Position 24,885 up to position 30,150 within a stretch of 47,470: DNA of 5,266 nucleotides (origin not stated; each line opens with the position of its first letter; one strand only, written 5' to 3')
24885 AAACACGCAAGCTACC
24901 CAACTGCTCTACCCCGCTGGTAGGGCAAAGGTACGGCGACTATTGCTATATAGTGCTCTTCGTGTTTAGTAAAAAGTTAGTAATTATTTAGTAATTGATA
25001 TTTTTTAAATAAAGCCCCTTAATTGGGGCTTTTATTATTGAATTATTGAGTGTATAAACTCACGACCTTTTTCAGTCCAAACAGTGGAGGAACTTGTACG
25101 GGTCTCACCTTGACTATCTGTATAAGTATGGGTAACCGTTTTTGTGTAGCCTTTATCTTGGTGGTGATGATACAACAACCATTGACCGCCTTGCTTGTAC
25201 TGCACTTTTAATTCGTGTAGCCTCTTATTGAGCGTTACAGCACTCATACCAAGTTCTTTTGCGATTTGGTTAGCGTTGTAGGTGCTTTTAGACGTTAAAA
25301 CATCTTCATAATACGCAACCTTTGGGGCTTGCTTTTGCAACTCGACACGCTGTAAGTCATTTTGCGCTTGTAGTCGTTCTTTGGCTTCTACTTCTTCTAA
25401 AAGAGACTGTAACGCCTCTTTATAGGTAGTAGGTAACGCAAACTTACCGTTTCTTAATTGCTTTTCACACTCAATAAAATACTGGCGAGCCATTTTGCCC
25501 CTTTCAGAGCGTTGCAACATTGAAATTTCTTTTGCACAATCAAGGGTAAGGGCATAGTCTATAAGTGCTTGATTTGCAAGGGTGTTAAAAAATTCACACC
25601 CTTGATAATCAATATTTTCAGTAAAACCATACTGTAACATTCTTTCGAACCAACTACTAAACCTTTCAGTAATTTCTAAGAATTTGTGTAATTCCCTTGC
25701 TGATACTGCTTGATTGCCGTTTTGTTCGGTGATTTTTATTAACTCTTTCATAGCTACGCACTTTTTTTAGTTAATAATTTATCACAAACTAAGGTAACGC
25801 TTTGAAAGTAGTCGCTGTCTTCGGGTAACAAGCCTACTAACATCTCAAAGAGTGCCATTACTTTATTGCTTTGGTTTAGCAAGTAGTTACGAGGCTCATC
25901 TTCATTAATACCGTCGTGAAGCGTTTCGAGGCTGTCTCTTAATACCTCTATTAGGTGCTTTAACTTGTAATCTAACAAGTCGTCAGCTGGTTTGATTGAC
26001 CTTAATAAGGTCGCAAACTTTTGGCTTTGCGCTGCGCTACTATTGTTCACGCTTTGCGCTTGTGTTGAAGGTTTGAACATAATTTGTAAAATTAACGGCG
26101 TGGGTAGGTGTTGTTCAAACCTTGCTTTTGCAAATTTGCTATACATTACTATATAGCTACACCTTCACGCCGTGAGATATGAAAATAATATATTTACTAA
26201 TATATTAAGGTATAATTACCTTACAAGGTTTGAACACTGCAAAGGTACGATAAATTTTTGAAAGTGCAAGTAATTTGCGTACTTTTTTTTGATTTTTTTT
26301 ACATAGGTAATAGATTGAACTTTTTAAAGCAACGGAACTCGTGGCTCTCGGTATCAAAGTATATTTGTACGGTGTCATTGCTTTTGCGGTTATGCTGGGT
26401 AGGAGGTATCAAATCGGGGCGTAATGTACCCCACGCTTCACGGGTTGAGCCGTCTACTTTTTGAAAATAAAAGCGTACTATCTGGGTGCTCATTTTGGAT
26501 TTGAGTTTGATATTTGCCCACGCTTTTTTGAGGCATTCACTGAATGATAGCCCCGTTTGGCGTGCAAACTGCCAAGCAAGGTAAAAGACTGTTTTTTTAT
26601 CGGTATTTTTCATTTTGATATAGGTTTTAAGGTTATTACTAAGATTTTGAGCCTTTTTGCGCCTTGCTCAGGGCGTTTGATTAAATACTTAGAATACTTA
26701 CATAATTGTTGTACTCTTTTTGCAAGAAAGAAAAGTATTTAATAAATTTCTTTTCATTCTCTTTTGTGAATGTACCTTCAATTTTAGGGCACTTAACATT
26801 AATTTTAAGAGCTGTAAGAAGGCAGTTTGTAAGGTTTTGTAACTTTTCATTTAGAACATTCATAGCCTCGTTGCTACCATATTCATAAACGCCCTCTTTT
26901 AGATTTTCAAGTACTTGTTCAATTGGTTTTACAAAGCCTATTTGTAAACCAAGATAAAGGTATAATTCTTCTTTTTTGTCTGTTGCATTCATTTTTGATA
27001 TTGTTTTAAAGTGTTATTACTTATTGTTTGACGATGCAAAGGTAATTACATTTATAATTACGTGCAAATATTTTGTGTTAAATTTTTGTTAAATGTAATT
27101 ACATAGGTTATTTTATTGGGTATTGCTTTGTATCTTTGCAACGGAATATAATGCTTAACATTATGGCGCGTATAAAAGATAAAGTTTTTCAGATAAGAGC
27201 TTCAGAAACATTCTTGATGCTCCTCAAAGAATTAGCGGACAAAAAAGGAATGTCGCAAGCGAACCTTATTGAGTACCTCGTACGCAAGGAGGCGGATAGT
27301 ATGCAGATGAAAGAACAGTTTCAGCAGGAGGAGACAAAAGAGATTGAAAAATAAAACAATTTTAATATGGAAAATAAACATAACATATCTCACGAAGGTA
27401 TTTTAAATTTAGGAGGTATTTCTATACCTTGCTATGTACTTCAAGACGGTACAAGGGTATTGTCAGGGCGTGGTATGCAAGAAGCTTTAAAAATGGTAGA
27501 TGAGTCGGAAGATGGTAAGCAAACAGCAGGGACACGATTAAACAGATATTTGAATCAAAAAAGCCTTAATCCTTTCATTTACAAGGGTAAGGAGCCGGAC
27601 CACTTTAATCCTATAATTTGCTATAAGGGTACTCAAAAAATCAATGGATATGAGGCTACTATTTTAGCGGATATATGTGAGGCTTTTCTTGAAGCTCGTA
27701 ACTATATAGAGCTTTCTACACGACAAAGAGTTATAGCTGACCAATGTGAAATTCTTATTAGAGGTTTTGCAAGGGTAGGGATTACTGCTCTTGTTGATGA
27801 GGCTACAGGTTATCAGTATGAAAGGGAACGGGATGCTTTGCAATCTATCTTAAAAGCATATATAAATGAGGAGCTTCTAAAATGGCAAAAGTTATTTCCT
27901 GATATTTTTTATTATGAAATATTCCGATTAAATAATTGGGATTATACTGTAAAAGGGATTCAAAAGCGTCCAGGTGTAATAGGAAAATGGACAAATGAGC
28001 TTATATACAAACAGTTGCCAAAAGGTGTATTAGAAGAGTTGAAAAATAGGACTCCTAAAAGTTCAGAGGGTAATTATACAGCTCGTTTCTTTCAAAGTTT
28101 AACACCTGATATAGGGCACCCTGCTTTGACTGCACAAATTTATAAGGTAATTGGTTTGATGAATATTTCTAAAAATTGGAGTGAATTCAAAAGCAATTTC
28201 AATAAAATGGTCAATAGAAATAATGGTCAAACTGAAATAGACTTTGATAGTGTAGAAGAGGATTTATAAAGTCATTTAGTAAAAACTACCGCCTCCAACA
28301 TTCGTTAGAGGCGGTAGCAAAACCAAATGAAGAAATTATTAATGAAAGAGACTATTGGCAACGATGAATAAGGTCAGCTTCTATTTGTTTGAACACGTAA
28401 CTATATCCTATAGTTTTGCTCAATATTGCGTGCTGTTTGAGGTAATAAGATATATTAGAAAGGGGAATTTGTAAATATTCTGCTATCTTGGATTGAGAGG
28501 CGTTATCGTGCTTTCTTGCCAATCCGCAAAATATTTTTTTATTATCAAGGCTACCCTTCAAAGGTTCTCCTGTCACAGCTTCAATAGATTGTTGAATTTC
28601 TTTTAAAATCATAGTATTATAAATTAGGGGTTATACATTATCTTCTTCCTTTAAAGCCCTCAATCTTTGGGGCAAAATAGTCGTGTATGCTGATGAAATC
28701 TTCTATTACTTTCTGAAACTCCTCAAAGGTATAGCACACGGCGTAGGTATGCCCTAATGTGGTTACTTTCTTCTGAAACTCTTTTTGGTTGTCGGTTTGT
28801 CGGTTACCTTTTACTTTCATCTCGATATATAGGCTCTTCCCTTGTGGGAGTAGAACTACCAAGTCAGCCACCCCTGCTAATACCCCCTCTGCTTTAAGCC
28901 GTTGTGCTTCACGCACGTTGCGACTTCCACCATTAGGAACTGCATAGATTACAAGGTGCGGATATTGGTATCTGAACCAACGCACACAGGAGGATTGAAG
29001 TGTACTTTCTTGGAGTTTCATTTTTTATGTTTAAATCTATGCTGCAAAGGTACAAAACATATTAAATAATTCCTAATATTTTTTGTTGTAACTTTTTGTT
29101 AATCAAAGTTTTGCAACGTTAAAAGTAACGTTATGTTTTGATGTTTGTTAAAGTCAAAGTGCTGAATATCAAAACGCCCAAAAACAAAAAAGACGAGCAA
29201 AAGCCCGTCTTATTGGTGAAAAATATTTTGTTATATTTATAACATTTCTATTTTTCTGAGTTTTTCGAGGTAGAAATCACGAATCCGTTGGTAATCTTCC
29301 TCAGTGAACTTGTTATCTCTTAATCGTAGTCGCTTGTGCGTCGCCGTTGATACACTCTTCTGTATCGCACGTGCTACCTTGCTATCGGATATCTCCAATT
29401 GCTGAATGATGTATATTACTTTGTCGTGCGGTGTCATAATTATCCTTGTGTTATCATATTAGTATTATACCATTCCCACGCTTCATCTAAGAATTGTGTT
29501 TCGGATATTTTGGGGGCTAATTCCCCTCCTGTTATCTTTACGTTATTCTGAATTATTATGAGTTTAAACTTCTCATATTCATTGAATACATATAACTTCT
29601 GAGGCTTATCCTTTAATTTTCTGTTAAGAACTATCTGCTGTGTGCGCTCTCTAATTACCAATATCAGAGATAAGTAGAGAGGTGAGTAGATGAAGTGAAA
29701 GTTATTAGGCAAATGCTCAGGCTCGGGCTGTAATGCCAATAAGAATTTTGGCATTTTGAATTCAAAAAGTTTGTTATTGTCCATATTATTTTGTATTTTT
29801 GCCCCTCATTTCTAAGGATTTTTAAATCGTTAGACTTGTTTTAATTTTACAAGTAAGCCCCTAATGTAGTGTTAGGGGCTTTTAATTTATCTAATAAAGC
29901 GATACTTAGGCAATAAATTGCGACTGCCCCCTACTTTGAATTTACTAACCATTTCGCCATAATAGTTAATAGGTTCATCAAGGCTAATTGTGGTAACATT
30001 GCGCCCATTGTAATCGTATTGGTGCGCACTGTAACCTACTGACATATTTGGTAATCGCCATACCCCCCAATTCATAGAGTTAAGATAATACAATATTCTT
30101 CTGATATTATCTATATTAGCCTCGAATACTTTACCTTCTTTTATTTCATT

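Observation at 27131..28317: Inverted two-gene module: ribbon-helix-helix protein plus P63C-like protein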

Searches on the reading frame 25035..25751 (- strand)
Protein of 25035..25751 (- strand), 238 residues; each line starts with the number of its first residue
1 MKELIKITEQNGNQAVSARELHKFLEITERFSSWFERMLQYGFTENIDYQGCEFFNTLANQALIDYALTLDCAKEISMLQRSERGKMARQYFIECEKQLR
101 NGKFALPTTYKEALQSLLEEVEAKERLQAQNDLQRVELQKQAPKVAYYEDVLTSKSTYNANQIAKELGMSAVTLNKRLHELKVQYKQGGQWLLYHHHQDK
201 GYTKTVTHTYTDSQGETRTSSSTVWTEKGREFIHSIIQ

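Call 3: search_protein_families(library=pfam, proteins=[window:25035-25751:-], max_evalue=1)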
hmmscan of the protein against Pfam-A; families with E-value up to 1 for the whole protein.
window:25035-25751:- (238 aa): 6 families
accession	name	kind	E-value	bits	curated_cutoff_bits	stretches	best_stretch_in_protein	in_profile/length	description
PF03374.19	ANT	-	1.1e-31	109.8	25.3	1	137-237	3-105/108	Phage antirepressor protein KilAC domain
PF08346.17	AntA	-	3.2e-24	85.8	27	1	16-82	1-68/68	AntA/AntB antirepressor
PF08279.18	HTH_11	-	0.0012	19.2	25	1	153-182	11-40/55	HTH domain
PF08280.17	HTH_Mga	-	0.0012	19.2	23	1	155-185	17-47/59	M protein trans-acting positive regulator (MGA) HTH domain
PF09088.17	MIF4G_like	-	0.0038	17.5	27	1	87-186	28-130/191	MIF4G like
PF02954.25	HTH_8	-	0.011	15.8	22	1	158-180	19-41/42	Bacterial regulatory protein, Fis family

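Call 4: search_protein_families(library=phrogs, proteins=[window:25035-25751:-], max_evalue=0.01)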
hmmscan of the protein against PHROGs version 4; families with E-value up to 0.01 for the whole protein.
window:25035-25751:- (238 aa): 11 families
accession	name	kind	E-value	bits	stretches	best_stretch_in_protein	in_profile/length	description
phrog_63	-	transcription regulation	1.3e-62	213.6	1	1-235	117-354/431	anti-repressor Ant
phrog_5817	-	transcription regulation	4e-33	116.2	1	11-147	22-164/210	anti-repressor Ant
phrog_130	-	transcription regulation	7.5e-31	108.7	1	109-237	274-408/480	anti-repressor Ant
phrog_377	-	transcription regulation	1.3e-22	81.7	1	10-137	15-151/213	anti-repressor Ant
phrog_373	-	transcription regulation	2.3e-21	77.5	1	4-156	87-243/373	anti-repressor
phrog_14211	-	transcription regulation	1.9e-20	74.4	2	57-102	89-134/234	anti-repressor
phrog_25289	-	unknown function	4.7e-20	72.7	1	174-237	1-64/79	-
phrog_6904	-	unknown function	3.8e-17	63.4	1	1-80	2-90/95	-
phrog_66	-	integration and excision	6.4e-06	27.1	0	68-98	221-247/412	excisionase and transcriptional regulator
phrog_5689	-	unknown function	0.0023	19.3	1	161-230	6-72/91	-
phrog_141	-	head and packaging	0.003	18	1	155-196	13-53/183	terminase small subunit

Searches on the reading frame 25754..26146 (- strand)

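Call 3: search_protein_families(library=pfam, proteins=[window:25754-26146:-], max_evalue=1)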
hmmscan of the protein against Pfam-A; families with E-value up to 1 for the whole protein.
window:25754-26146:- (130 aa): 1 family
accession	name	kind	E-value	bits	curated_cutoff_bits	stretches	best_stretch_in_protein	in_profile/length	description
PF14677.12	FANCI_S3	-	0.034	14.3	25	1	40-103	115-173/216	FANCI solenoid 3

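Call 4: search_protein_families(library=phrogs, proteins=[window:25754-26146:-], max_evalue=0.01)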
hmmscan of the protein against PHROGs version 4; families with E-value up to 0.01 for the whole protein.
window:25754-26146:- (130 aa): 0 families

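Call 17: search_protein_families(library=padloc, proteins=[window:25754-26146:-], max_evalue=0.01)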
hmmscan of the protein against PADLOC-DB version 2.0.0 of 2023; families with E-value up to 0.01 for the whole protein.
window:25754-26146:- (130 aa): 1 family
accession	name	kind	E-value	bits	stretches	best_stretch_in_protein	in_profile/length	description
PDLC04946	PDC-S18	-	0.0082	13.2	1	18-101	176-259/365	-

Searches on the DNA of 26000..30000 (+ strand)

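Call 6: search_dna_similar(query=window:26000-30000:+, collection=phages, mode=near)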
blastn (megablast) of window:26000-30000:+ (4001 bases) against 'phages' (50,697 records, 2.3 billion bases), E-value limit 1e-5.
No match.
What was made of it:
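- Tried and rejected: Megablast of 26000-30000 against GenBank phages found no match (call 6).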

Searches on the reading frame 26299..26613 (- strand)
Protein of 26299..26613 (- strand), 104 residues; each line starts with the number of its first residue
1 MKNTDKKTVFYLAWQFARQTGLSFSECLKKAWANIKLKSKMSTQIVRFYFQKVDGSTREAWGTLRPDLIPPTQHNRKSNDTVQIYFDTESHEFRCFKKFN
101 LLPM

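Call 3: search_protein_families(library=pfam, proteins=[window:26299-26613:-], max_evalue=1)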
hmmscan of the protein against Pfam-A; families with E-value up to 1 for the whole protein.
window:26299-26613:- (104 aa): 2 families
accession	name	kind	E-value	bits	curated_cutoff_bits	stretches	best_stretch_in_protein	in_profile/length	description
PF10902.13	WYL_2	-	1.8e-21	76.7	26.7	1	35-102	2-74/74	WYL_2, Sm-like SH3 beta-barrel fold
PF00345.26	PapD_N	-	0.2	12.1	23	1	41-88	65-114/126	Pili and flagellar-assembly chaperone, PapD N-terminal domain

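Call 4: search_protein_families(library=phrogs, proteins=[window:26299-26613:-], max_evalue=0.01)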
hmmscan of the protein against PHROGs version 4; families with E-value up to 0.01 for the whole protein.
window:26299-26613:- (104 aa): 3 families
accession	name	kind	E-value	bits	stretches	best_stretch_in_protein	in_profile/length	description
phrog_1086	-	unknown function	2e-33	115.9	1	1-102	1-111/137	-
phrog_28198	-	unknown function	0.00097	20.3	1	3-36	3-37/79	-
phrog_8305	-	unknown function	0.0079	17.1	0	14-40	27-53/124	-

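Call 17: search_protein_families(library=padloc, proteins=[window:26299-26613:-], max_evalue=0.01)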
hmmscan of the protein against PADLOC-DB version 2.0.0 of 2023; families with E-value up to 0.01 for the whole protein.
window:26299-26613:- (104 aa): 0 families

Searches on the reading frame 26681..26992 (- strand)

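Call 3: search_protein_families(library=pfam, proteins=[window:26681-26992:-], max_evalue=1)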
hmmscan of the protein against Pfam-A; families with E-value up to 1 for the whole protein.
window:26681-26992:- (103 aa): 1 family
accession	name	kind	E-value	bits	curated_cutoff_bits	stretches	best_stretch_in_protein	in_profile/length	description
PF25530.1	EF-hand_SWAP70_N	-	0.0025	18.3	27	1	44-93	25-76/95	Switch-associated protein 70-like, N-terminal EF-hand domain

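Call 4: search_protein_families(library=phrogs, proteins=[window:26681-26992:-], max_evalue=0.01)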
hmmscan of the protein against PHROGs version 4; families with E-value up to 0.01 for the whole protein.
window:26681-26992:- (103 aa): 0 families

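Call 17: search_protein_families(library=padloc, proteins=[window:26681-26992:-], max_evalue=0.01)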
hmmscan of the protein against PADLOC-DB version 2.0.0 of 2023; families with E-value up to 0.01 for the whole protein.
window:26681-26992:- (103 aa): 0 families

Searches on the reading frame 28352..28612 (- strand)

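Call 3: search_protein_families(library=pfam, proteins=[window:28352-28612:-], max_evalue=1)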
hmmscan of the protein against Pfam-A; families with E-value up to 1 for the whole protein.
window:28352-28612:- (86 aa): 1 family
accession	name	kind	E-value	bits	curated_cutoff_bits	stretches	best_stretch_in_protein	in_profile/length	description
PF01022.26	HTH_5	-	0.096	13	22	1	38-60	16-38/47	Bacterial regulatory protein, arsR family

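Call 4: search_protein_families(library=phrogs, proteins=[window:28352-28612:-], max_evalue=0.01)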
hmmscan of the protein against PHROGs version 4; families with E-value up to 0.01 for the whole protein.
window:28352-28612:- (86 aa): 0 families

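Call 18: search_protein_families(library=ncbifam, proteins=[window:28352-28612:-], max_evalue=0.01)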
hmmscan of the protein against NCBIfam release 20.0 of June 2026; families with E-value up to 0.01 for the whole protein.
window:28352-28612:- (86 aa): 0 families

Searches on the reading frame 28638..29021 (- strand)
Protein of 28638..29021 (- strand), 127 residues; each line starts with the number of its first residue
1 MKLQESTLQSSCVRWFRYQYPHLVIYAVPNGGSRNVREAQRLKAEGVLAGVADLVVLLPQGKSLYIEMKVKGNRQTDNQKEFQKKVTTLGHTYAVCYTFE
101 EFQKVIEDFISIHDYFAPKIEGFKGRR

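Call 3: search_protein_families(library=pfam, proteins=[window:28638-29021:-], max_evalue=1)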
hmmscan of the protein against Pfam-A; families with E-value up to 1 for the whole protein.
window:28638-29021:- (127 aa): 1 family
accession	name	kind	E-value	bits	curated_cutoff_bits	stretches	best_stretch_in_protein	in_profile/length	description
PF08774.17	VRR_NUC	-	2.4e-08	34.5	23.8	1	34-97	47-113/116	VRR-NUC domain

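Call 4: search_protein_families(library=phrogs, proteins=[window:28638-29021:-], max_evalue=0.01)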
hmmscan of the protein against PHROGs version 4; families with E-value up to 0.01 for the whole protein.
window:28638-29021:- (127 aa): 4 families
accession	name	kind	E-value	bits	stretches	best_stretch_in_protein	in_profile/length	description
phrog_824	-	unknown function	1e-43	151.2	1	4-113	65-178/265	-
phrog_93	-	DNA, RNA and nucleotide metabolism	1.1e-12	48.4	1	4-110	353-442/613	endonuclease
phrog_5702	-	DNA, RNA and nucleotide metabolism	3.1e-11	44.1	1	46-110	2-67/70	Holliday junction resolvase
phrog_2363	-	unknown function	2.1e-06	28.5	1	18-113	74-174/192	-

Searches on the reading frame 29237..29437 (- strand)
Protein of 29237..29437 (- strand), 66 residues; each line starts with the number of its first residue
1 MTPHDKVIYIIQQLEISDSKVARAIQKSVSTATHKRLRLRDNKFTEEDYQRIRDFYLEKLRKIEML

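Call 12: search_protein_families(library=pfam, proteins=[window:29237-29437:-], max_evalue=0.01)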
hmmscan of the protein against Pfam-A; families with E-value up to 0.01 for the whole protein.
window:29237-29437:- (66 aa): 1 family
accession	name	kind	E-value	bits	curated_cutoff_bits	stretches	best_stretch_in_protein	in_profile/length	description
PF03271.22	EB1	-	0.0011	19.7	27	1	53-66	5-18/41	EB1-like C-terminal motif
